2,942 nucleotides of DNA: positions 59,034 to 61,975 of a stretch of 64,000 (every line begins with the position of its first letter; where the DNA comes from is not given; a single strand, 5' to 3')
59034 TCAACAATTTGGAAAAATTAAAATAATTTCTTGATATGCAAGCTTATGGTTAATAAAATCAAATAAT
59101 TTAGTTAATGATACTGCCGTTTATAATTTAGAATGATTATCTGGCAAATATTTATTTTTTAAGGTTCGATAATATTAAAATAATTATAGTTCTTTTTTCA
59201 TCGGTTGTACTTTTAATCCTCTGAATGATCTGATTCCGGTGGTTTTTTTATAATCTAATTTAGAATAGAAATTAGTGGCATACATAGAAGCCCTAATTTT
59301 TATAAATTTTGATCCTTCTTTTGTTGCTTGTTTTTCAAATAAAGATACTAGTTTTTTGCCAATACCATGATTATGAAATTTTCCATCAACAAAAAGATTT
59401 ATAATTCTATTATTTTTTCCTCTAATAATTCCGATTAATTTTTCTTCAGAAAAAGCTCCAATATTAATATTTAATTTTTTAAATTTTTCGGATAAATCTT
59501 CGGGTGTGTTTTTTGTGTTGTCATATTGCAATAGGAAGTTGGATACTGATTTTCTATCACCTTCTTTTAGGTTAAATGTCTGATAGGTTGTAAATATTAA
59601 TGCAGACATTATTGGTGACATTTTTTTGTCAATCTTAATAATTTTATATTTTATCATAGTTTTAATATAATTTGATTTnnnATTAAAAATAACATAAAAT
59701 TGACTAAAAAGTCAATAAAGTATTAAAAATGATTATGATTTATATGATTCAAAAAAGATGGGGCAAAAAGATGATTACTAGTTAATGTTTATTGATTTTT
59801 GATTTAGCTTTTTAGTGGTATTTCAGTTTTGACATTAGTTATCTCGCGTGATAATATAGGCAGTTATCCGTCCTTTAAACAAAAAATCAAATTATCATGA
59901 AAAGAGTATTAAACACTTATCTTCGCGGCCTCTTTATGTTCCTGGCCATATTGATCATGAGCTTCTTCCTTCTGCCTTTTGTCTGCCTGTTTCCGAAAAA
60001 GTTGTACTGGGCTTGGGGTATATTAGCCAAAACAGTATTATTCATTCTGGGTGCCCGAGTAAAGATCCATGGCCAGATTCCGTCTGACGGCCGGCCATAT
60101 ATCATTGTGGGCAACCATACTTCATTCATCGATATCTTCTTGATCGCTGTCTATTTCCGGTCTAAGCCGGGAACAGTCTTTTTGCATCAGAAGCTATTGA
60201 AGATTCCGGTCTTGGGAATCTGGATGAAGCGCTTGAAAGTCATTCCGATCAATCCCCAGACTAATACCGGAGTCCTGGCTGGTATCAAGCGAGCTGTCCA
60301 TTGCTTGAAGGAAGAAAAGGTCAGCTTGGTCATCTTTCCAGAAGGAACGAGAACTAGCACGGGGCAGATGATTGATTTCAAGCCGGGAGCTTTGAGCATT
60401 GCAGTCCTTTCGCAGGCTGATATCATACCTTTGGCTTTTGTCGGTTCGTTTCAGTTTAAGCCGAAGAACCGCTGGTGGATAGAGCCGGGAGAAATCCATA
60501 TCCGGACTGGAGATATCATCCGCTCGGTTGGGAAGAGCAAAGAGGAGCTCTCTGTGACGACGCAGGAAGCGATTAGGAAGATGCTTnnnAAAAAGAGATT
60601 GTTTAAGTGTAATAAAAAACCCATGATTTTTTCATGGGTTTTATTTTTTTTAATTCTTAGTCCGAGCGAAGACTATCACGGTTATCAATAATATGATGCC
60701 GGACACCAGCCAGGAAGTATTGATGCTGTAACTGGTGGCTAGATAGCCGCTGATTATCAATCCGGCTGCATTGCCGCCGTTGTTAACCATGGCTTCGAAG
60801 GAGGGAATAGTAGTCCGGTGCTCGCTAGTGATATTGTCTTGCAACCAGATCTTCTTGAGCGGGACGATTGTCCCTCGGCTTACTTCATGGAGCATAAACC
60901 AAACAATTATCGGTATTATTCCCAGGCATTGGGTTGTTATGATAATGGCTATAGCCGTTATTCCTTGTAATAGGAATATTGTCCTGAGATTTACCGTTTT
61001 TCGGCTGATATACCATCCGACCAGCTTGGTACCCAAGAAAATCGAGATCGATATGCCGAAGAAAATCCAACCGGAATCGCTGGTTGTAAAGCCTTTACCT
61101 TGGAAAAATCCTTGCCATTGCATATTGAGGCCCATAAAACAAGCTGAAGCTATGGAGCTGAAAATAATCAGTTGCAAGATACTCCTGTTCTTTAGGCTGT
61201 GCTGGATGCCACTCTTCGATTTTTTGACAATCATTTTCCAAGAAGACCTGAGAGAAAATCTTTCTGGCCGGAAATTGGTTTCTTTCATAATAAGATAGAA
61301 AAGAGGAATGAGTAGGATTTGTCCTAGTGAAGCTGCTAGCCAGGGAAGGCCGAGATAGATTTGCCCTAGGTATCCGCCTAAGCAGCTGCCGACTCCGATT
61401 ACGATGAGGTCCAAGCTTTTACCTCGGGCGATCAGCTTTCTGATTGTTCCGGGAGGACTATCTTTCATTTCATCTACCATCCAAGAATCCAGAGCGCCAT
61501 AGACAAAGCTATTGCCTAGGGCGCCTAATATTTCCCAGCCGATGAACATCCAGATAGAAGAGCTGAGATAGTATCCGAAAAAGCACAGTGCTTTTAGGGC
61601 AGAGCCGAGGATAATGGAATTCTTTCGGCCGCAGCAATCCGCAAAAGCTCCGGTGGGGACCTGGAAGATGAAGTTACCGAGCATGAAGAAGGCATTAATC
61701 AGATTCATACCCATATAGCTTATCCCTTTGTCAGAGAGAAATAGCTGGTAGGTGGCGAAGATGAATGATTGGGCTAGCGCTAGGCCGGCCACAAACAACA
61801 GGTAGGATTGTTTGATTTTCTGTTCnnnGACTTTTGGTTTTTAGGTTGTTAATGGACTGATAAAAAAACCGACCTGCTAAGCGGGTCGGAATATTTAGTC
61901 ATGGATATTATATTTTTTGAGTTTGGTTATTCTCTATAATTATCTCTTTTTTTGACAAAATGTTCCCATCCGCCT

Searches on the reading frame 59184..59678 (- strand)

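Call 9: search_protein_families(library=pfam, proteins=[window:59184-59678:-], max_evalue=0.001)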
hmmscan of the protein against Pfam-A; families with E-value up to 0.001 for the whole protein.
window:59184-59678:- (164 aa): 3 families
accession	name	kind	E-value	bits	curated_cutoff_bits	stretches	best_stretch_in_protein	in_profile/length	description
PF13673.13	Acetyltransf_10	-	5.9e-20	72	23.6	1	58-164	18-128/128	Acetyltransferase (GNAT) domain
PF13508.13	Acetyltransf_7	-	5.3e-07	30.4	27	1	77-144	10-83/84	Acetyltransferase (GNAT) domain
PF00583.31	Acetyltransf_1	-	1.3e-06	29.1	20.7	1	71-142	34-115/116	Acetyltransferase (GNAT) family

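Call 77: search_protein_families(library=ncbifam, proteins=[window:59184-59606:-], max_evalue=0.001)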
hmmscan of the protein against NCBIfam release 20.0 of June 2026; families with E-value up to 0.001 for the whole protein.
window:59184-59606:- (140 aa): 5 families
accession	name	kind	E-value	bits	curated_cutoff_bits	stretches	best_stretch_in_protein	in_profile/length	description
TIGR01575.1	rimI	equivalog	2.4e-06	27.7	86.4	1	55-127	41-120/132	ribosomal protein S18-alanine N-acetyltransferase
NF033078.2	AAC_6p_Ia_fam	equivalog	0.00016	21.5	265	1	29-100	34-110/181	AAC(6')-Ia family aminoglycoside 6'-N-acetyltransferase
NF007807.0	PRK10514.1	equivalog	0.00034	20.6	134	1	31-123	36-126/147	acetyltransferase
NF002959.0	PRK03624.1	equivalog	0.00035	20.3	124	1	68-125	75-135/147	GNAT family acetyltransferase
NF005840.0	PRK07757.1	equivalog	0.0009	19.2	154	0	68-122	69-121/153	N-acetyltransferase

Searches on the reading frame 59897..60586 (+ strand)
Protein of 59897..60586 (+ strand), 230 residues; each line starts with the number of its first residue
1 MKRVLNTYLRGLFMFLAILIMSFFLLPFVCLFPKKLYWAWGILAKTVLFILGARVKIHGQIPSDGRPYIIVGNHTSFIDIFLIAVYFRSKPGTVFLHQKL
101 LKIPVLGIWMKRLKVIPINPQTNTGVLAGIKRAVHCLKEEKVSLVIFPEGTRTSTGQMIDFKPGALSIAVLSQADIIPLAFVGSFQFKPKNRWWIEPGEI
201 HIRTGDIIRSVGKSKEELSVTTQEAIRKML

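Call 9: search_protein_families(library=pfam, proteins=[window:59897-60586:+], max_evalue=0.001)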
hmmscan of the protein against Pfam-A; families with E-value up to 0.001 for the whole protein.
window:59897-60586:+ (230 aa): 1 family
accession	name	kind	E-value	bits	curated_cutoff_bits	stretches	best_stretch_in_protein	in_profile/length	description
PF01553.26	Acyltransferase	-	7.3e-26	91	23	1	54-181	1-131/132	Acyltransferase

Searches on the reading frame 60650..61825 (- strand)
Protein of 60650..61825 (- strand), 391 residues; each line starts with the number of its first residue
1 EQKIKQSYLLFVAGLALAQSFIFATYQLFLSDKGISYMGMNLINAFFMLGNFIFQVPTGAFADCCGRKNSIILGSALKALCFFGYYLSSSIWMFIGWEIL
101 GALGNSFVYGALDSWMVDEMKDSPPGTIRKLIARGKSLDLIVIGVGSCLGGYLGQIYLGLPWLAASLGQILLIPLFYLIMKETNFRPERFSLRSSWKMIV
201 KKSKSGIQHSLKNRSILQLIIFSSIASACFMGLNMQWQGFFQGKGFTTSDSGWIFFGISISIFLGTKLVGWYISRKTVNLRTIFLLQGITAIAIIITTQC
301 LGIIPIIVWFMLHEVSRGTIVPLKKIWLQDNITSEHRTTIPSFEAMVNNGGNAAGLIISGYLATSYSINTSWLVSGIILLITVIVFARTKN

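Call 9: search_protein_families(library=pfam, proteins=[window:60650-61825:-], max_evalue=0.001)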
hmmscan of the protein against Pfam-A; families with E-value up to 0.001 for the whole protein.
window:60650-61825:- (391 aa): 1 family
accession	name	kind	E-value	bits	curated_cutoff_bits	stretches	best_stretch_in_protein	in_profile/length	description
PF07690.21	MFS_1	-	2.9e-22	79.5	33.4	2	13-337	6-328/347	Major Facilitator Superfamily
